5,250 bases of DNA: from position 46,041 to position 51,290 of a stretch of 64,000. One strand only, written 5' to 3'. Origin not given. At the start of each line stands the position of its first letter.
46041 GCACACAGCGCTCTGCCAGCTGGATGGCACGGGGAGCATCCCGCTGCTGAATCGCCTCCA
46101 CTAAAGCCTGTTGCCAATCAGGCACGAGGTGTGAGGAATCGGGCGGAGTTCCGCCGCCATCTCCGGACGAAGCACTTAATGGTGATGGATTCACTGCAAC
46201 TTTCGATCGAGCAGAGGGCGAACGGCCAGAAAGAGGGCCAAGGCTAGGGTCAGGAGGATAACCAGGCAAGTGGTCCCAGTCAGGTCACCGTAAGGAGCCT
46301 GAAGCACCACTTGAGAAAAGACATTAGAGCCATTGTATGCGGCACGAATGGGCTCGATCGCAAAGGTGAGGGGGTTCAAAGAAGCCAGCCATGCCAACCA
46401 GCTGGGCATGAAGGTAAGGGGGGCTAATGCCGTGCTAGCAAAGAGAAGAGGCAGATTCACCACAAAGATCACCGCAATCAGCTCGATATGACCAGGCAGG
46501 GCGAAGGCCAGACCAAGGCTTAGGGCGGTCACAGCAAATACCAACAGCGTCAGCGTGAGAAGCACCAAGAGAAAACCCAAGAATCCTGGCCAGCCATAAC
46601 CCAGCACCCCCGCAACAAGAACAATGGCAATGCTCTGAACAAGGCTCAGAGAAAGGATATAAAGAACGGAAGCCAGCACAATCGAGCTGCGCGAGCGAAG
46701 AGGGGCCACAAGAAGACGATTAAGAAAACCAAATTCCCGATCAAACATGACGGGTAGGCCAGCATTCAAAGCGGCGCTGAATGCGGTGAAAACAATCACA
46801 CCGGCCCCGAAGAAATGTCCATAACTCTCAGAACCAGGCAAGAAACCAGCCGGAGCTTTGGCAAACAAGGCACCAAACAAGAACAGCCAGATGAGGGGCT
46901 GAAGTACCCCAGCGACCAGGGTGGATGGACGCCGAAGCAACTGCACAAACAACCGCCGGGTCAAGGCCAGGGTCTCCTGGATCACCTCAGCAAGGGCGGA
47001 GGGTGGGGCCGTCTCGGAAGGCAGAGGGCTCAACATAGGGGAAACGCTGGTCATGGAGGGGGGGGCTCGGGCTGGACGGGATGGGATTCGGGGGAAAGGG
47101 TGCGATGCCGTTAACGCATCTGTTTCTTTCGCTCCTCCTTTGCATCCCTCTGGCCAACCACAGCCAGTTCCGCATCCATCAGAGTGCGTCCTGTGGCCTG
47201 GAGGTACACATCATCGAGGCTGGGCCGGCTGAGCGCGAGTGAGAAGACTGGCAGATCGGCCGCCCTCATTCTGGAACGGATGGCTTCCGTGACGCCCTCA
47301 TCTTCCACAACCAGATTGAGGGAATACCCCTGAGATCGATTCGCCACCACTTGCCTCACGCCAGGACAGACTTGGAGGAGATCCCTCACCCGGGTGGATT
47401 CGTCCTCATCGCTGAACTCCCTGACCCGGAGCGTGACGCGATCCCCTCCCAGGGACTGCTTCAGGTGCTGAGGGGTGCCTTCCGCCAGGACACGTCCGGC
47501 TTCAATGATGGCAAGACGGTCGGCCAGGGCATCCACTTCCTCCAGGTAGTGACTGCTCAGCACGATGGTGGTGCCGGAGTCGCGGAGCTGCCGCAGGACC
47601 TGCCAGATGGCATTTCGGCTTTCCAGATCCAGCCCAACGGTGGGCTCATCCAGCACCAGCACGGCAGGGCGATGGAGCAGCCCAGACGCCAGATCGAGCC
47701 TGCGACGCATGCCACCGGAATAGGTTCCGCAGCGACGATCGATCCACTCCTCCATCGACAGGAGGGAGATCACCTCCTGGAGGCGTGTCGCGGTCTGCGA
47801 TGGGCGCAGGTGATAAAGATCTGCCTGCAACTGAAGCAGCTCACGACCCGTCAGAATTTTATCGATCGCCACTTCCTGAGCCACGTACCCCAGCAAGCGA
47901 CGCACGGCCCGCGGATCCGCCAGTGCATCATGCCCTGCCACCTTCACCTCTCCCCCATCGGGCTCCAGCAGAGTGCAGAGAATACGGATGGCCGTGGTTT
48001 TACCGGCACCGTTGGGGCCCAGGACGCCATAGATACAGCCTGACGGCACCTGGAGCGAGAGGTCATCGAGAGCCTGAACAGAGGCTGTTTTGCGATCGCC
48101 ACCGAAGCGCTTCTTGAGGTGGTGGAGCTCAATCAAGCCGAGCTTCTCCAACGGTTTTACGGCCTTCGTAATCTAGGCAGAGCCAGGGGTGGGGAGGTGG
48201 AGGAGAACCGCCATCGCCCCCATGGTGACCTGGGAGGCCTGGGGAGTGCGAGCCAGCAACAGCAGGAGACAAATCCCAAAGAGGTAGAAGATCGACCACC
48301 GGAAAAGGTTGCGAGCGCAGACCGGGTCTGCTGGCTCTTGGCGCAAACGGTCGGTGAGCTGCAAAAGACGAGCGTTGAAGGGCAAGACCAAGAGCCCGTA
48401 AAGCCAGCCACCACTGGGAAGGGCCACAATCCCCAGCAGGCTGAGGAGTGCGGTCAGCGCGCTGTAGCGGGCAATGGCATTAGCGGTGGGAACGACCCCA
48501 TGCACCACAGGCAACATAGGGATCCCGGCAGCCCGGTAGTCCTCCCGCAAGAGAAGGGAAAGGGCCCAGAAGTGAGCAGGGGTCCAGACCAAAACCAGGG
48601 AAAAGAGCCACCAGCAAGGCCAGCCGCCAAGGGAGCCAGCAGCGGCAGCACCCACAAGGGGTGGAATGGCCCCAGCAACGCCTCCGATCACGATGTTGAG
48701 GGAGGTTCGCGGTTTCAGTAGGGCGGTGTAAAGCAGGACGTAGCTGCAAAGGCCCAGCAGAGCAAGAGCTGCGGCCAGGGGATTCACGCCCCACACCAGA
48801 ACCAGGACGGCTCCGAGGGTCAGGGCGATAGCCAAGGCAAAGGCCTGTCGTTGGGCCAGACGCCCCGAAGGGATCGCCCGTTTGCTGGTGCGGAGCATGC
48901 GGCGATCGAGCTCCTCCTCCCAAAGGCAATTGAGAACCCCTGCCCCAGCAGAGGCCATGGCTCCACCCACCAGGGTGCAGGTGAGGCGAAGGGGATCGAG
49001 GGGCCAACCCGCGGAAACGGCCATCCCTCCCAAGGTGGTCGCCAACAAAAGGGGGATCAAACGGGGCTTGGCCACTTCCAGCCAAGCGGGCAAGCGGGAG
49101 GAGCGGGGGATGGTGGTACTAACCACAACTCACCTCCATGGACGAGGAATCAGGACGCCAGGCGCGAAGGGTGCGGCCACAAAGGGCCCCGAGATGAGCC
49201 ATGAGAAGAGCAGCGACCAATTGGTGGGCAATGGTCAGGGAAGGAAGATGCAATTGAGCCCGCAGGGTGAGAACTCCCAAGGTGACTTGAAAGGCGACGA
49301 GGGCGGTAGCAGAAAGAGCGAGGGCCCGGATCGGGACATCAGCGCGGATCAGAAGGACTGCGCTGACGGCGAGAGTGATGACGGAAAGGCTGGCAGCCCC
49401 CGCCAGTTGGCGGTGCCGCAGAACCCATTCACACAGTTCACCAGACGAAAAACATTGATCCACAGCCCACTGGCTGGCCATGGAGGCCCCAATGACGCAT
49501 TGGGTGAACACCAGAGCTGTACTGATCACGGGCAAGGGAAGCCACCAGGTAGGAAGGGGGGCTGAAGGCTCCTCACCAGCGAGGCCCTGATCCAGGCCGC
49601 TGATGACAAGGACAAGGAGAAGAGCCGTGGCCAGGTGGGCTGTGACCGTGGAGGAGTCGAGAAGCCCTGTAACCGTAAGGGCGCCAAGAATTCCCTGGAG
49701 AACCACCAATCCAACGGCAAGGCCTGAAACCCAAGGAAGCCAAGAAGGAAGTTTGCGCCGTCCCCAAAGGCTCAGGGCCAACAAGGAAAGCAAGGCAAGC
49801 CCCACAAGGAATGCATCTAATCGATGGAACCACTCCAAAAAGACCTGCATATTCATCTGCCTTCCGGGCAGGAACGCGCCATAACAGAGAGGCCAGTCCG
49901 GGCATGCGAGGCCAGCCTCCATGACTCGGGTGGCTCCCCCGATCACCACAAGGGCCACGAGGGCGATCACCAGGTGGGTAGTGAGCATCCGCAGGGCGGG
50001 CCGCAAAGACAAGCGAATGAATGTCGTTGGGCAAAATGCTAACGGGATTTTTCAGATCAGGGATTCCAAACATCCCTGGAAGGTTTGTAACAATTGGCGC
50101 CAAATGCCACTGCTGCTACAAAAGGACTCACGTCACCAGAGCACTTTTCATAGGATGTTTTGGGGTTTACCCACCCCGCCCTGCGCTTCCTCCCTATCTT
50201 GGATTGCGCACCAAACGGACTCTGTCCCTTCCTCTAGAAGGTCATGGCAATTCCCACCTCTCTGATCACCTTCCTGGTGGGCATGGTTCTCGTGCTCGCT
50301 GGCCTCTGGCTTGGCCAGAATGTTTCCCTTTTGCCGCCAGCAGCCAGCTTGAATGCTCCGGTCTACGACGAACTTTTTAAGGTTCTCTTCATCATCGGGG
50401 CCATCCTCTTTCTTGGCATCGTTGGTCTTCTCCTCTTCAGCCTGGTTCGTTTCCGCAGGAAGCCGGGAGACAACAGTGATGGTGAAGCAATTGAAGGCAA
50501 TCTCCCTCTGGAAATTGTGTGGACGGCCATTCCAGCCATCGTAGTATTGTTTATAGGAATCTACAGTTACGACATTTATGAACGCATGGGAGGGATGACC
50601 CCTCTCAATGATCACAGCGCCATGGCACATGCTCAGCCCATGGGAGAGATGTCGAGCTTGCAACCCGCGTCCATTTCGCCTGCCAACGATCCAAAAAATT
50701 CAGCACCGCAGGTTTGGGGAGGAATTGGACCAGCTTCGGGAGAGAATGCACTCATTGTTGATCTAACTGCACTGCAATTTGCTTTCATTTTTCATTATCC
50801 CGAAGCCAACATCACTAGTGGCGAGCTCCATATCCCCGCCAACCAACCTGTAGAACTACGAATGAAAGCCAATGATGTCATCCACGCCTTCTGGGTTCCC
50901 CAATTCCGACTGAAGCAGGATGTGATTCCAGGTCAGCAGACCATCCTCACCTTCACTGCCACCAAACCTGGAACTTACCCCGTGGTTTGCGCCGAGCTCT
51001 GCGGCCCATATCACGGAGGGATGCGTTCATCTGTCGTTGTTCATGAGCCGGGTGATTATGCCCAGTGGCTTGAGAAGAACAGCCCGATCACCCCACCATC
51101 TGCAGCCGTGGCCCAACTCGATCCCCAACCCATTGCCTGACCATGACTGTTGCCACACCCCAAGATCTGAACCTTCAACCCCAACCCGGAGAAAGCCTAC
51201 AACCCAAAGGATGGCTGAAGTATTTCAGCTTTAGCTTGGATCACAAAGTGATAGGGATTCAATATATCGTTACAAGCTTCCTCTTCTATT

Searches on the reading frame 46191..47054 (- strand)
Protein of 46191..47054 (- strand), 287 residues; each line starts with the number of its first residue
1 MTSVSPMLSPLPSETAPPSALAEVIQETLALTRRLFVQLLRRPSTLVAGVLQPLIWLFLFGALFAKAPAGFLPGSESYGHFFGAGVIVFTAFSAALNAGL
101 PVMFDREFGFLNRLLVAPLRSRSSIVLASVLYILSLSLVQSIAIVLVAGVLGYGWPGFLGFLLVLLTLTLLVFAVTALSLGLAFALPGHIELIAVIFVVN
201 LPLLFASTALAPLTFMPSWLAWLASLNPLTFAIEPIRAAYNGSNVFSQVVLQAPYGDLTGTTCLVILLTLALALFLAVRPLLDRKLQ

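Call 55: search_protein_families(library=pfam, proteins=[window:46191-47054:-], max_evalue=0.01)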
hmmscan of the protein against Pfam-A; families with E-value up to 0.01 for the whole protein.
window:46191-47054:- (287 aa): 2 families
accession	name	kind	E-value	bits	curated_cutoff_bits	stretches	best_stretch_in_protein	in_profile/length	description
PF01061.29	ABC2_membrane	-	3.4e-33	115.4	26.9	1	27-239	2-209/211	ABC-2 type transporter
PF12698.13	ABC2_membrane_3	-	1.3e-14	54.5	31.6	1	75-278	157-346/347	ABC-2 family transporter protein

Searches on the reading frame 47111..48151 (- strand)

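Call 55: search_protein_families(library=pfam, proteins=[window:47111-48151:-], max_evalue=0.01)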
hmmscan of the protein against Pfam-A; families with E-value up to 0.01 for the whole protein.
window:47111-48151:- (346 aa): 5 families
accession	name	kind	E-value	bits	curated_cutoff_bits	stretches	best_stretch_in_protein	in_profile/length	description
PF00005.33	ABC_tran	-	7.6e-29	101.5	25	1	28-171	1-136/137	ABC transporter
PF13304.12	AAA_21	-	8.1e-11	43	27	1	145-204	239-301/304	AAA domain, putative AbiEii toxin, Type IV TA system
PF13732.12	DrrA1-3_C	-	8.6e-10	39.6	27.4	1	225-319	1-80/81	ATP-binding protein DrrA1-3-like, C-terminal domain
PF13604.12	AAA_30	-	0.00097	19.4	27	1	42-93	22-72/191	AAA domain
PF13191.12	AAA_16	-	0.001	20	32.6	1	26-189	10-155/167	AAA ATPase domain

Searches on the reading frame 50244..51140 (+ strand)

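Call 55: search_protein_families(library=pfam, proteins=[window:50244-51140:+], max_evalue=0.01)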
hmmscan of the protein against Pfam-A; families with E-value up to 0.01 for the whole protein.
window:50244-51140:+ (298 aa): 4 families
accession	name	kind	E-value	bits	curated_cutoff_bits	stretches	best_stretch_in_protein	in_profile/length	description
PF02790.20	COX2_TM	-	2.3e-14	53.7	22.8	1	30-111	8-88/88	Cytochrome C oxidase subunit II, transmembrane domain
PF00116.26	COX2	-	2.3e-13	50.6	22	1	195-261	48-114/120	Cytochrome C oxidase subunit II, periplasmic domain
PF13473.12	Cupredoxin_1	-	6.7e-08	32.9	27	1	193-250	35-93/104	Cupredoxin-like domain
PF03916.19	NrfD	-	0.0071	16.5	25.8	0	42-108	172-235/313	Polysulphide reductase, NrfD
